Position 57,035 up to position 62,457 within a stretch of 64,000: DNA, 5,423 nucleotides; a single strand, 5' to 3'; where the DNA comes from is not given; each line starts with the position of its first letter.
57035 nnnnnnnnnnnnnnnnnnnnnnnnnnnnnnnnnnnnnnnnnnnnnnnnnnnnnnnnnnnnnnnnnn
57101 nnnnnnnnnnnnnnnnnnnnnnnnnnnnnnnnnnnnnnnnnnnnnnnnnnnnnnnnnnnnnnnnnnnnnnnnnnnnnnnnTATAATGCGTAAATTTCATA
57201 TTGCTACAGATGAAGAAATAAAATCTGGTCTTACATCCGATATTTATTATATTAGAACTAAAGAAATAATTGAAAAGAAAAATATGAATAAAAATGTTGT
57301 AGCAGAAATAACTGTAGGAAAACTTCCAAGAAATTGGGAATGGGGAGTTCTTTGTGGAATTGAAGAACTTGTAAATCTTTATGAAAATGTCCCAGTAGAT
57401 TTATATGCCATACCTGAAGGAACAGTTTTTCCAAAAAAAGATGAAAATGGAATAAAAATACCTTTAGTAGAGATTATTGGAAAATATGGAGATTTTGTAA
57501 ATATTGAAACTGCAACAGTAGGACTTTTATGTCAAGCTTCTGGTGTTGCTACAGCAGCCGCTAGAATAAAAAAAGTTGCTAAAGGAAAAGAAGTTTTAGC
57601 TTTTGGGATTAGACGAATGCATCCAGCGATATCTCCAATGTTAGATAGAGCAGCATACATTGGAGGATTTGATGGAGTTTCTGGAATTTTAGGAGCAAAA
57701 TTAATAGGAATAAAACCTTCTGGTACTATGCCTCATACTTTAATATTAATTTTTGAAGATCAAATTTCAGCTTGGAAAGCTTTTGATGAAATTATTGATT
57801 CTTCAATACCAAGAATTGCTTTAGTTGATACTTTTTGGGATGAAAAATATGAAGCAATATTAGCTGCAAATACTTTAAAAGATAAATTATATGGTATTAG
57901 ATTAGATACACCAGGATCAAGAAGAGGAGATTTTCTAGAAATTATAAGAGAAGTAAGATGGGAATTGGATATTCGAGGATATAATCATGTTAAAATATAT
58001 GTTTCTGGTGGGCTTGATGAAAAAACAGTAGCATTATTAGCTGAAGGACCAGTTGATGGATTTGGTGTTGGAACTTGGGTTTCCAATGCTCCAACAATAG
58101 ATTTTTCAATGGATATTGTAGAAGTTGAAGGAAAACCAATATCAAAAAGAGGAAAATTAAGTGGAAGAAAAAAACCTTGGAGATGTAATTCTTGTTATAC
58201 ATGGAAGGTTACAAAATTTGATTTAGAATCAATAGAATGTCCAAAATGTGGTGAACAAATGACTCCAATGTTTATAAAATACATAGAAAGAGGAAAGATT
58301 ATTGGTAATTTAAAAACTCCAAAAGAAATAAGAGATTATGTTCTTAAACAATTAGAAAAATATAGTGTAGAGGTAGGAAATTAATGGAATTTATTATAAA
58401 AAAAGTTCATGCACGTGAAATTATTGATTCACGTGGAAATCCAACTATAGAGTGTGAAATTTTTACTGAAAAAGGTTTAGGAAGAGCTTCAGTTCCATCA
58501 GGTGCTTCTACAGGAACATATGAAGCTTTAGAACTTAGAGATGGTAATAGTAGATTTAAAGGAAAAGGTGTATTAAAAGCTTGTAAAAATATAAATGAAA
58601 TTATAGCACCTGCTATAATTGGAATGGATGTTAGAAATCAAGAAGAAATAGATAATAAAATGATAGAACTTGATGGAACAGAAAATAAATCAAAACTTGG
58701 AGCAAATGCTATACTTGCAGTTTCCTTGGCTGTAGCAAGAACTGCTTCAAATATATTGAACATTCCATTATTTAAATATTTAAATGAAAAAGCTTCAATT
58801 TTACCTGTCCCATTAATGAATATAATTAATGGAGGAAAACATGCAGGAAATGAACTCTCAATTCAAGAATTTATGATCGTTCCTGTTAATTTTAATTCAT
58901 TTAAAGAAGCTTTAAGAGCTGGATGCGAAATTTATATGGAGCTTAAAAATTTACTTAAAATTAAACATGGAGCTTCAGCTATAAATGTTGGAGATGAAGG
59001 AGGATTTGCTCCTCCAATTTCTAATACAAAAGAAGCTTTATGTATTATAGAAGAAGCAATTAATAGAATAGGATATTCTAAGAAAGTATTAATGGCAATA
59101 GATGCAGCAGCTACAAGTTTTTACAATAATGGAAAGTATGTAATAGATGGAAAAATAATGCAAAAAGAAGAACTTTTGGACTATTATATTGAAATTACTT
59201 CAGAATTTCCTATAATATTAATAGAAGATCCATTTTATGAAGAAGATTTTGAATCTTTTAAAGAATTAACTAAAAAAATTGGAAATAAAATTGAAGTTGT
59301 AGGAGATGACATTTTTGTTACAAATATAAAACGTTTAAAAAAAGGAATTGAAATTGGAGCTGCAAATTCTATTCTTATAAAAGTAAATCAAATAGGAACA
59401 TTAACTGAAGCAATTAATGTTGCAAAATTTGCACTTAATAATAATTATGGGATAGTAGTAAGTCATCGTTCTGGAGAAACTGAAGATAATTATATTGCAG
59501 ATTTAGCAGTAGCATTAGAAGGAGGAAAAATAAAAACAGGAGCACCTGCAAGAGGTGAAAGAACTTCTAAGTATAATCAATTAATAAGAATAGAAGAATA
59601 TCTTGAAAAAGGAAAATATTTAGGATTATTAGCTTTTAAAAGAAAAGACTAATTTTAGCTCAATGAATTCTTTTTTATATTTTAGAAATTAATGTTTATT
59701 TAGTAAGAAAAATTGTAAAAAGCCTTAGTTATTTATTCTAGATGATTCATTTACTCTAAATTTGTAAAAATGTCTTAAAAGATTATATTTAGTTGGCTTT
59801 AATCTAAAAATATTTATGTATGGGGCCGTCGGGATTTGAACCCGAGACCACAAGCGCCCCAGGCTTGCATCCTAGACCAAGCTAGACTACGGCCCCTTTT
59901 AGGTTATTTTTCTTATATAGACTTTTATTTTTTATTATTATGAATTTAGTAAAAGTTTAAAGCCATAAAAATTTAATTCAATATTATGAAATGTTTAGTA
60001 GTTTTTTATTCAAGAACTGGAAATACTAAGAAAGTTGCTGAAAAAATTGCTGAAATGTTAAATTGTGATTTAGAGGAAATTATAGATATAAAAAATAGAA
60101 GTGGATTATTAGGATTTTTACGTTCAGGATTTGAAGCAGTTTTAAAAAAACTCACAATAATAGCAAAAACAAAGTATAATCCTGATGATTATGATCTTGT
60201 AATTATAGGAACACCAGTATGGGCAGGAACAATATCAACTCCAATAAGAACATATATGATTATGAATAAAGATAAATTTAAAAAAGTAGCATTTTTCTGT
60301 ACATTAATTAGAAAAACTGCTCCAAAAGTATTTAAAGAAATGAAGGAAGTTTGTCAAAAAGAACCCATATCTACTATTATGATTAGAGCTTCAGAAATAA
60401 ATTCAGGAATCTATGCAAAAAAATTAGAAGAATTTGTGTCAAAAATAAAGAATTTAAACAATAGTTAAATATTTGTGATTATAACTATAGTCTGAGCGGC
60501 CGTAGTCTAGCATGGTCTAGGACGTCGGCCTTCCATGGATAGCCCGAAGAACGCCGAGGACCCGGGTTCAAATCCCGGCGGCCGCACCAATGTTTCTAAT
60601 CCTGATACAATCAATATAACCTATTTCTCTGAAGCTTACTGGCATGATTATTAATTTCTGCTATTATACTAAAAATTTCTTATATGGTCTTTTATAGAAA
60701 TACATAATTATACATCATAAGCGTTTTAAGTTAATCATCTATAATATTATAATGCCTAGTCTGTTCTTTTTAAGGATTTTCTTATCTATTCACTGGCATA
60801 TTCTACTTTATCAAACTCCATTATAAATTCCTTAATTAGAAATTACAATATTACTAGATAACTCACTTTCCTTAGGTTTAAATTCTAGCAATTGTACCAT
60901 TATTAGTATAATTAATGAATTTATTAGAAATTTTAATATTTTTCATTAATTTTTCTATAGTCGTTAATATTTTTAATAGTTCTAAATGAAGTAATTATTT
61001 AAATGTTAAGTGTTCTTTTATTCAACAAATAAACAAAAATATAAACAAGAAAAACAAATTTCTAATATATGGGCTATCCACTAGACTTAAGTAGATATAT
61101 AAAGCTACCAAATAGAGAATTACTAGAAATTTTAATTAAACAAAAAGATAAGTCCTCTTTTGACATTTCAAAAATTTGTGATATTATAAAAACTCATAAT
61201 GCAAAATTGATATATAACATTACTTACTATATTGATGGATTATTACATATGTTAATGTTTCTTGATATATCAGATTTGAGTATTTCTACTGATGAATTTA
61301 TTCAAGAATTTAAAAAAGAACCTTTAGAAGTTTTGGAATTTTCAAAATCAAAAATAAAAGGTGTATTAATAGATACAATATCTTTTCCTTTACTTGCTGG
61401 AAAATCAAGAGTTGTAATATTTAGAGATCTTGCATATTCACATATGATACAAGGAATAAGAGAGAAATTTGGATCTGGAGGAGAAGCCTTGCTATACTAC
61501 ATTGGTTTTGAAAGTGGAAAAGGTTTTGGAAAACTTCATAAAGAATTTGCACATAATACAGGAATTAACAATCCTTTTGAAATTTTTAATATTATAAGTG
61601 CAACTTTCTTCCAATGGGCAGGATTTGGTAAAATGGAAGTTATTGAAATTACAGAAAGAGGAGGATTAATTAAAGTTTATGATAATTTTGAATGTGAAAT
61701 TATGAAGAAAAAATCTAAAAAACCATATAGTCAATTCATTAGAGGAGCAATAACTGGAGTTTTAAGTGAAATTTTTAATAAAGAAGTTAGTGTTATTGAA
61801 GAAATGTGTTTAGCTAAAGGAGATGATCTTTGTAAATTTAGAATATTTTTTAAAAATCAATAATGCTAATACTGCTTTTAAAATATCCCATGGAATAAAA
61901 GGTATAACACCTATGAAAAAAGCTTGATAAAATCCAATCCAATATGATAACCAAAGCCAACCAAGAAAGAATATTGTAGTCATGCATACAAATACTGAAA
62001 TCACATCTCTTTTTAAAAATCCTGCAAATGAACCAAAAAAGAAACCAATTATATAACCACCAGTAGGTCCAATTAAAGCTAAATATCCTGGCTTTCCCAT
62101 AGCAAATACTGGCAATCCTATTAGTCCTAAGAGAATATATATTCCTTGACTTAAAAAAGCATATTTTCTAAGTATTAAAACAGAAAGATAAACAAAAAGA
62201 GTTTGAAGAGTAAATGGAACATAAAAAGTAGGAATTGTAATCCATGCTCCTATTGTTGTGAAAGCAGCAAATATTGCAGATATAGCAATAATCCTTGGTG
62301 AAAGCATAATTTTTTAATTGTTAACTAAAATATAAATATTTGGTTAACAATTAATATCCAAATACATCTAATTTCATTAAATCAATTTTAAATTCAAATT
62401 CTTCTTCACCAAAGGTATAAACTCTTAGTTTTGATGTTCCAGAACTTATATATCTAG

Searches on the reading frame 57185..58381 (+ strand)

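Call 65: search_protein_families(library=pfam, max_evalue=0.00001, proteins=[window:57185-58381:+])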
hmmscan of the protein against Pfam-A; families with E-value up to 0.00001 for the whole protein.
window:57185-58381:+ (399 aa): 2 families
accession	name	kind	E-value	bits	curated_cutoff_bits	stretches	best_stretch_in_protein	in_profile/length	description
PF01729.25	QRPTase_C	-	9.7e-21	74.7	23.1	1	121-310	1-169/169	Quinolinate phosphoribosyl transferase, C-terminal domain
PF02749.22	QRPTase_N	-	4.7e-17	62.4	27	1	19-119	1-82/82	Quinolinate phosphoribosyl transferase, N-terminal domain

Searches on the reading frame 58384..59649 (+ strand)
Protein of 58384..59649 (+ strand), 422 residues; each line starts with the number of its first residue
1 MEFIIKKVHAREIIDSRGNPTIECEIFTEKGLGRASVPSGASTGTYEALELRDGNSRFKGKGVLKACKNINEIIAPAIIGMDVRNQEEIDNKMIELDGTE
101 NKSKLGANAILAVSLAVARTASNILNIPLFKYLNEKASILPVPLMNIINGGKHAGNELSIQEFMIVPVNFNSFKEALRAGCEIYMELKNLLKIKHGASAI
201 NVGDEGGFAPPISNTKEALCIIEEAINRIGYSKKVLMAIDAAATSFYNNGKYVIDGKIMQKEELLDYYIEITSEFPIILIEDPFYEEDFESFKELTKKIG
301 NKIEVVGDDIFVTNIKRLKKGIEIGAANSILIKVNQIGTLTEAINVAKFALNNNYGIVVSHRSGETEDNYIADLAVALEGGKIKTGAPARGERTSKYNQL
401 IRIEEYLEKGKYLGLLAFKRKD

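Call 65: search_protein_families(library=pfam, max_evalue=0.00001, proteins=[window:58384-59649:+])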
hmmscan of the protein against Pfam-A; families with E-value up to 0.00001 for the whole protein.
window:58384-59649:+ (422 aa): 3 families
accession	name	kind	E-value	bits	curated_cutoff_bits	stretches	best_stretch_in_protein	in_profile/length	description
PF00113.28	Enolase_C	-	1e-114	383.3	21.5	1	138-415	2-290/296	Enolase, C-terminal TIM barrel domain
PF03952.21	Enolase_N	-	1.1e-58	197.4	35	1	5-133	1-131/131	Enolase, N-terminal domain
PF13378.12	MR_MLE_C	-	1.9e-06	28.2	29.4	1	273-378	68-171/219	Enolase C-terminal domain-like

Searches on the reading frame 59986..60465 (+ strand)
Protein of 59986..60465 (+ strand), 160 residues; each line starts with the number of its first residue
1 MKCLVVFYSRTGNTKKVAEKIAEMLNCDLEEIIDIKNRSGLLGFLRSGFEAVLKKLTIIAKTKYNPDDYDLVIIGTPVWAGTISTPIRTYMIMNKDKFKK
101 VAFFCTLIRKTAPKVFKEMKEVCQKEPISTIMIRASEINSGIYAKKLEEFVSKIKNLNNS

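Call 65: search_protein_families(library=pfam, max_evalue=0.00001, proteins=[window:59986-60465:+])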
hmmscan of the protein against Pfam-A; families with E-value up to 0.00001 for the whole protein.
window:59986-60465:+ (160 aa): 3 families
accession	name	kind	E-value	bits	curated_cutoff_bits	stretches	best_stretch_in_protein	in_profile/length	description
PF12641.12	Flavodoxin_3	-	3e-11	43.8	27.5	0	4-37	1-33/160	Flavodoxin domain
PF12682.12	Flavodoxin_4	-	4.2e-11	43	24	1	2-125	1-130/155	Flavodoxin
PF12724.12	Flavodoxin_5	-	6.1e-11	43.3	27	0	61-126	36-103/145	Flavodoxin domain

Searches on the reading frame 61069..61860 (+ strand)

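Call 65: search_protein_families(library=pfam, max_evalue=0.00001, proteins=[window:61069-61860:+])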
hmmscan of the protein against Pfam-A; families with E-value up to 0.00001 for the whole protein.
window:61069-61860:+ (264 aa): 1 family
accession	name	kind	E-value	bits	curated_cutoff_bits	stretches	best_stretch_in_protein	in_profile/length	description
PF02830.23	V4R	-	7.9e-12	45.5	31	1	201-259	3-60/62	V4R domain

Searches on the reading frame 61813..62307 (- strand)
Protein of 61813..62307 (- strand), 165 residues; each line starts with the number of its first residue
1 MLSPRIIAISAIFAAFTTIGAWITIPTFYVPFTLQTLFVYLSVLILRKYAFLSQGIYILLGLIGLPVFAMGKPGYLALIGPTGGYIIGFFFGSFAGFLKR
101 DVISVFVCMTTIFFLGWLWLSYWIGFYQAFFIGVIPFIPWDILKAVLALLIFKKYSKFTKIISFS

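Call 65: search_protein_families(library=pfam, max_evalue=0.00001, proteins=[window:61813-62307:-])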
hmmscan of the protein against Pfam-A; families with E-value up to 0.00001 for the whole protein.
window:61813-62307:- (165 aa): 1 family
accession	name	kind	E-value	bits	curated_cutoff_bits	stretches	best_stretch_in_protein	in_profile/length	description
PF02632.19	BioY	-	2e-30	106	25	1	29-156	3-139/140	BioY family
